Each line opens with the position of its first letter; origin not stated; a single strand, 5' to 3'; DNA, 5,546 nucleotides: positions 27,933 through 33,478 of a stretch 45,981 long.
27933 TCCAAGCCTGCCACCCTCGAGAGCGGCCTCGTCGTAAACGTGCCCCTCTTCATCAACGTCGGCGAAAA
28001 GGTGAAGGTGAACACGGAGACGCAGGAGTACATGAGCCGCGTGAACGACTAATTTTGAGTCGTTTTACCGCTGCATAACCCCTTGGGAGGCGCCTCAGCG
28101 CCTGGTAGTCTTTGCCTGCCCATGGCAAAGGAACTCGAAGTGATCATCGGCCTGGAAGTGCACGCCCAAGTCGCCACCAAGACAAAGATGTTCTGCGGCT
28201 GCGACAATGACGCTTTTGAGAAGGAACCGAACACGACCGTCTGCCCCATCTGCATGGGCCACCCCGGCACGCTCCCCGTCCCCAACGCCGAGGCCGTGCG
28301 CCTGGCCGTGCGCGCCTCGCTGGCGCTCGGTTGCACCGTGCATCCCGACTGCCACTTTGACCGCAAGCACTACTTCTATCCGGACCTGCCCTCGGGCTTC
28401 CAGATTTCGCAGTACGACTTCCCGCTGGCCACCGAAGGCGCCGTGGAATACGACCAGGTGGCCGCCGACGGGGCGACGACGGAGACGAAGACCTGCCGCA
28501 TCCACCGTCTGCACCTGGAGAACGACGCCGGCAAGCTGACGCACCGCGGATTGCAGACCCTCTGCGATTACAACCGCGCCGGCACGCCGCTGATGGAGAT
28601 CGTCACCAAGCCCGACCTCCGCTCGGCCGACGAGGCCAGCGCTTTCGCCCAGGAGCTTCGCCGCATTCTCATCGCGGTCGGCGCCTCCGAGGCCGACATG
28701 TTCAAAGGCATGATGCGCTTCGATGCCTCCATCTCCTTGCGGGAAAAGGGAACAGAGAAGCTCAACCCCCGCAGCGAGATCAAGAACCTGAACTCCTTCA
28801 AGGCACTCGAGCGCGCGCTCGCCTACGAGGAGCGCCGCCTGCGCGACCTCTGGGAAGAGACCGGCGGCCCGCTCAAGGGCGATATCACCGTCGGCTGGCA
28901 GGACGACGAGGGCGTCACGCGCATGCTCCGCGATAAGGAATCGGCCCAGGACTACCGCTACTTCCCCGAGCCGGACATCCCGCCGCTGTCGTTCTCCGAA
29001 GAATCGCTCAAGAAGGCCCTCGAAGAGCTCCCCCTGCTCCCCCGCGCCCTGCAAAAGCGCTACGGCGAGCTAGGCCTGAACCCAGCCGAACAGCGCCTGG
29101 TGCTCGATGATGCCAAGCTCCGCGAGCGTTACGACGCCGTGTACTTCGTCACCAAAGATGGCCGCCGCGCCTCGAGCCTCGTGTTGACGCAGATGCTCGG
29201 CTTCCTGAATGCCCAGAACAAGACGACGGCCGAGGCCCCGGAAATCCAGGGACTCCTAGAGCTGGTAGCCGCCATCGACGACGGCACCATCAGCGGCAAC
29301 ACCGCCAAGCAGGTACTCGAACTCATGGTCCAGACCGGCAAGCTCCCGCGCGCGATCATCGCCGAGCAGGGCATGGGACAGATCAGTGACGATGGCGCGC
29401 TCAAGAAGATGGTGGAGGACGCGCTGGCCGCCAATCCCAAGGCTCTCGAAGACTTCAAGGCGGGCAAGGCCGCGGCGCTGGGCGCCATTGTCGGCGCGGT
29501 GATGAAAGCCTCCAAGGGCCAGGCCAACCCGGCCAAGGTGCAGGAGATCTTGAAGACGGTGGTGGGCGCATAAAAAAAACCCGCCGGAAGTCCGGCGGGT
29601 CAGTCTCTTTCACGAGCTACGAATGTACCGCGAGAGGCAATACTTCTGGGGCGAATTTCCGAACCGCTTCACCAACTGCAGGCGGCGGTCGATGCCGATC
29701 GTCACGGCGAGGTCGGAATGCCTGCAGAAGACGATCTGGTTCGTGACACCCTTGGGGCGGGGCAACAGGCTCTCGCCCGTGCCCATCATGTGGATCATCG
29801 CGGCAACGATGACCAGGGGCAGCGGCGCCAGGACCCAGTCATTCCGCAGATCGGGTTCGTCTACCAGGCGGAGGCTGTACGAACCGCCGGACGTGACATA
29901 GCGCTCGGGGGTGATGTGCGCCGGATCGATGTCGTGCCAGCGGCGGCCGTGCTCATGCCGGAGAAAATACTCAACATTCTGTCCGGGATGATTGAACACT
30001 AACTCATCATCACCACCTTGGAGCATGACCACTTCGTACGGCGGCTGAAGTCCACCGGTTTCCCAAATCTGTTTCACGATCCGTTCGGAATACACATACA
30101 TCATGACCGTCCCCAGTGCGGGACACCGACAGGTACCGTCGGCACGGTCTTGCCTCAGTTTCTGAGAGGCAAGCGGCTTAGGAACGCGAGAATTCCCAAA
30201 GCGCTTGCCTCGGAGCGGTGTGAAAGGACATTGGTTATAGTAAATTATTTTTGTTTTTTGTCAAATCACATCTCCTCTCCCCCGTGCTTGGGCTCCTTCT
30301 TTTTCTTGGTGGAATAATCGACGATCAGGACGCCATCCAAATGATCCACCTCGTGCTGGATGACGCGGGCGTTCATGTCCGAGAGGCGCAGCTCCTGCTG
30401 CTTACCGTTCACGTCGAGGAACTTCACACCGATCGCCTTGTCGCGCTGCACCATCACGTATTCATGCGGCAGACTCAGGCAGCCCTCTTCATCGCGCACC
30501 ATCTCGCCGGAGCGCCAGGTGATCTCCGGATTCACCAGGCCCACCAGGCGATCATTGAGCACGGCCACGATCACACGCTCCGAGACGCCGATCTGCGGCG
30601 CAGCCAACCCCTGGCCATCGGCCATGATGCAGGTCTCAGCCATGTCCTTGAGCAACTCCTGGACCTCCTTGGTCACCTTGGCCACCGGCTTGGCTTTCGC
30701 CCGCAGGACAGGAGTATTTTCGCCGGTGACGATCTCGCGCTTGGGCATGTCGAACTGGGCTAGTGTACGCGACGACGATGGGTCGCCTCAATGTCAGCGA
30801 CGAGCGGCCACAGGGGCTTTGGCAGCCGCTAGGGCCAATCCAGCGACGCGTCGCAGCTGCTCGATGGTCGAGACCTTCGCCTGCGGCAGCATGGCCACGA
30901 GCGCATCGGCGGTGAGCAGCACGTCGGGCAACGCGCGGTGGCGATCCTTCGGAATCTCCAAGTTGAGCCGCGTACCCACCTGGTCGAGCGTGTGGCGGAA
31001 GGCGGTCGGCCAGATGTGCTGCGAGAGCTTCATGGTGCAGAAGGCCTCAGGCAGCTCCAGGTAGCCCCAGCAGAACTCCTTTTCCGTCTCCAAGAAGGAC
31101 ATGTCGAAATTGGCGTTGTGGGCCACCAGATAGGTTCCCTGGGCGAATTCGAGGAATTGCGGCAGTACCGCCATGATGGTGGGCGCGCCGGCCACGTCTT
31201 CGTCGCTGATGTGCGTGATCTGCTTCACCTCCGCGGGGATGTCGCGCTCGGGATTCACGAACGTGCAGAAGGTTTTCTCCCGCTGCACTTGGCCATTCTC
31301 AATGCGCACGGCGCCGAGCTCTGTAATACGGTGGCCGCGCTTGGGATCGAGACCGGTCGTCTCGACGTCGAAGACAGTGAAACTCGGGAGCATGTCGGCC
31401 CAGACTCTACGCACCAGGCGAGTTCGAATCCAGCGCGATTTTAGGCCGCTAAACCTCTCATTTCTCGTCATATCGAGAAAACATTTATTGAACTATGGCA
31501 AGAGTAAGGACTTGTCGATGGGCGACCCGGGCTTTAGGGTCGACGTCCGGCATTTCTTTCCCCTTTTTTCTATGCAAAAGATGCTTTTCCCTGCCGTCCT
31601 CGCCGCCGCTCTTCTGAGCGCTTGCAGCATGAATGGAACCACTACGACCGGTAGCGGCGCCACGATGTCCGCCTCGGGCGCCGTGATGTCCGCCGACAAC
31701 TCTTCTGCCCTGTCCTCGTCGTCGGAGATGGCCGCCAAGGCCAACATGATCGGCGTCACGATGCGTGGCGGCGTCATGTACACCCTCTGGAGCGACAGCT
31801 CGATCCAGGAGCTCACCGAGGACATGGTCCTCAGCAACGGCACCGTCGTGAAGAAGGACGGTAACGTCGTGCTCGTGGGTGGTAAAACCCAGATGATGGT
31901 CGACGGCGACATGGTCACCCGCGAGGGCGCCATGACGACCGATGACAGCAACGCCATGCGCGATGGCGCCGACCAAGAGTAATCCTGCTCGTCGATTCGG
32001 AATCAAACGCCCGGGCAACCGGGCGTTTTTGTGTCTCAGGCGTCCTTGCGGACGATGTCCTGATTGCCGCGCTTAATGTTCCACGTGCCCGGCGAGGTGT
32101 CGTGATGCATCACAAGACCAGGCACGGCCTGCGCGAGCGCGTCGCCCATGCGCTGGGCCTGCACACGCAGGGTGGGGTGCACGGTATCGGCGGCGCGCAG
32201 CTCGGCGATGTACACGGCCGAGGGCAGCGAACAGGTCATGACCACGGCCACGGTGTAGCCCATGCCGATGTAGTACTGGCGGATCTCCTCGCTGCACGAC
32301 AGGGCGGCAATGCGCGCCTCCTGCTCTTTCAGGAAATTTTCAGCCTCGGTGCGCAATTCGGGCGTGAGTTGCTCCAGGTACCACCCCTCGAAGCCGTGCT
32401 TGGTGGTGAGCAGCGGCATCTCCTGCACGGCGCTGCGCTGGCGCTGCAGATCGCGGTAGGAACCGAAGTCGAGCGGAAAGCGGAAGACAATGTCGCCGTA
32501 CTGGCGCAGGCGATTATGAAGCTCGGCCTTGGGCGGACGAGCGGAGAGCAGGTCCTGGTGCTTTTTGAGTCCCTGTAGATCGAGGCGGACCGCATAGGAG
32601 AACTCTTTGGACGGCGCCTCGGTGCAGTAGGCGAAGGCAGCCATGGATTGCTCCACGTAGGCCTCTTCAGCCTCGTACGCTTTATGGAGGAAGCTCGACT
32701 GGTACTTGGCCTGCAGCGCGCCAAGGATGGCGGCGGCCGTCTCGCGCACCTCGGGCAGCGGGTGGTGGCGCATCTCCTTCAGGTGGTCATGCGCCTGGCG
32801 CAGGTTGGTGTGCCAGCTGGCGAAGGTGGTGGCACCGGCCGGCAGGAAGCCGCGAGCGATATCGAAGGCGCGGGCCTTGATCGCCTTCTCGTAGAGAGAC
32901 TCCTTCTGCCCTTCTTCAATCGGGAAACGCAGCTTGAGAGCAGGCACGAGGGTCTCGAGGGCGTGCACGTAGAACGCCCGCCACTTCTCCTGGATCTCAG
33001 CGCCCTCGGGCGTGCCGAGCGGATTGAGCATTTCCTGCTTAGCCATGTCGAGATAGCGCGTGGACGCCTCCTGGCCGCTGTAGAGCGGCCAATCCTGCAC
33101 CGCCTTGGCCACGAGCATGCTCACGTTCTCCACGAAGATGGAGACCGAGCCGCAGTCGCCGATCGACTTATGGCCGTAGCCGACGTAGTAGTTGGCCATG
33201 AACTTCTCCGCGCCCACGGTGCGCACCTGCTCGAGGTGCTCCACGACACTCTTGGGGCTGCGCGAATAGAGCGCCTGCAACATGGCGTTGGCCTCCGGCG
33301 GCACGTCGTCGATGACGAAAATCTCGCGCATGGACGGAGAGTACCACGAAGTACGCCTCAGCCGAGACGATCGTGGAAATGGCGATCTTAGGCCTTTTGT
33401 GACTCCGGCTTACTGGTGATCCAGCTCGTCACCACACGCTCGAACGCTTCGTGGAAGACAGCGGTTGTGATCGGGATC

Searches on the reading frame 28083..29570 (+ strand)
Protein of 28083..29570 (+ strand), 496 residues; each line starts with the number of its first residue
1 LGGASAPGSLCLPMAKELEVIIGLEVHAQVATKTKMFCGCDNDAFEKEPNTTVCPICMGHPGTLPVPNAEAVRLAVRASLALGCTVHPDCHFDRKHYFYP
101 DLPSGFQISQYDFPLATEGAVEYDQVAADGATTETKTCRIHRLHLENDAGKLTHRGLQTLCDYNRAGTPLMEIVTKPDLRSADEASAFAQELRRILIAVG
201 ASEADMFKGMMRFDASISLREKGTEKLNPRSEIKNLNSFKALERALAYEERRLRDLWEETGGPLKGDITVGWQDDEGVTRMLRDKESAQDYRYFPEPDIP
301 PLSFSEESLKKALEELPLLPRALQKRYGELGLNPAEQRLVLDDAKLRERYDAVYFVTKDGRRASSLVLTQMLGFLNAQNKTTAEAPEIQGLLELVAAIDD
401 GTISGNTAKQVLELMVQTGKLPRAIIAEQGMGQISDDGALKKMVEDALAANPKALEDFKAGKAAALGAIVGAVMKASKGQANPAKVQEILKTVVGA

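Call 56: search_protein_families(library=pfam, proteins=[window:28083-29570:+], max_evalue=0.00001)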
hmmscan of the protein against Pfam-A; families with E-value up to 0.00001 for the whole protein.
window:28083-29570:+ (496 aa): 2 families
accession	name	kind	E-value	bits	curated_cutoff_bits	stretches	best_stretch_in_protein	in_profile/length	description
PF02934.20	GatB_N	-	2.3e-105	352.2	23.4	1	20-309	1-276/277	GatB/GatE catalytic domain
PF02637.23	GatB_Yqey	-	9.3e-40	136.3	27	1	357-492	10-146/148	GatB domain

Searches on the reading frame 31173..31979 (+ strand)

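Call 56: search_protein_families(library=pfam, proteins=[window:31173-31979:+], max_evalue=0.00001)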
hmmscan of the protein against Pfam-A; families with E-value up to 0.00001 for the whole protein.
window:31173-31979:+ (269 aa): 1 family
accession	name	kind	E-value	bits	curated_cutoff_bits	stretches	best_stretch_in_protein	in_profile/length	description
PF20606.3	DUF6799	-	1e-12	48.1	26.8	1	194-254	3-63/63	Domain of unknown function (DUF6799)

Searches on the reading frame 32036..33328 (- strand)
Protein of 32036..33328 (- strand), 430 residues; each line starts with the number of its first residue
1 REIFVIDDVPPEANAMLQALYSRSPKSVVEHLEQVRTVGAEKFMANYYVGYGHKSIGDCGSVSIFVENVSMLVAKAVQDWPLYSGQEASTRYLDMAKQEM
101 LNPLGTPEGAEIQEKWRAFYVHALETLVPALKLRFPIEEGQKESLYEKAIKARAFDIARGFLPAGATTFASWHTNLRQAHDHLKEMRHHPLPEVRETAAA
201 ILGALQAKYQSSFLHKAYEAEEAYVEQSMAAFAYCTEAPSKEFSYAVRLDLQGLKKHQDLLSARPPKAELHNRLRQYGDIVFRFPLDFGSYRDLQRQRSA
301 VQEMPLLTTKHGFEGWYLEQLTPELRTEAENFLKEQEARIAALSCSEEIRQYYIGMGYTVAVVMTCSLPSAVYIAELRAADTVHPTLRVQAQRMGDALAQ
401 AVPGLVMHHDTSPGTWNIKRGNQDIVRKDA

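Call 56: search_protein_families(library=pfam, proteins=[window:32036-33328:-], max_evalue=0.00001)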
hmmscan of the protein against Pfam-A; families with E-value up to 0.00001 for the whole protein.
window:32036-33328:- (430 aa): 1 family
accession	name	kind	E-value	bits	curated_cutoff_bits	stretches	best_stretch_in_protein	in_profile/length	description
PF02511.20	Thy1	-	1.7e-17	64.2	24.8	1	19-207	17-187/191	Thymidylate synthase complementing protein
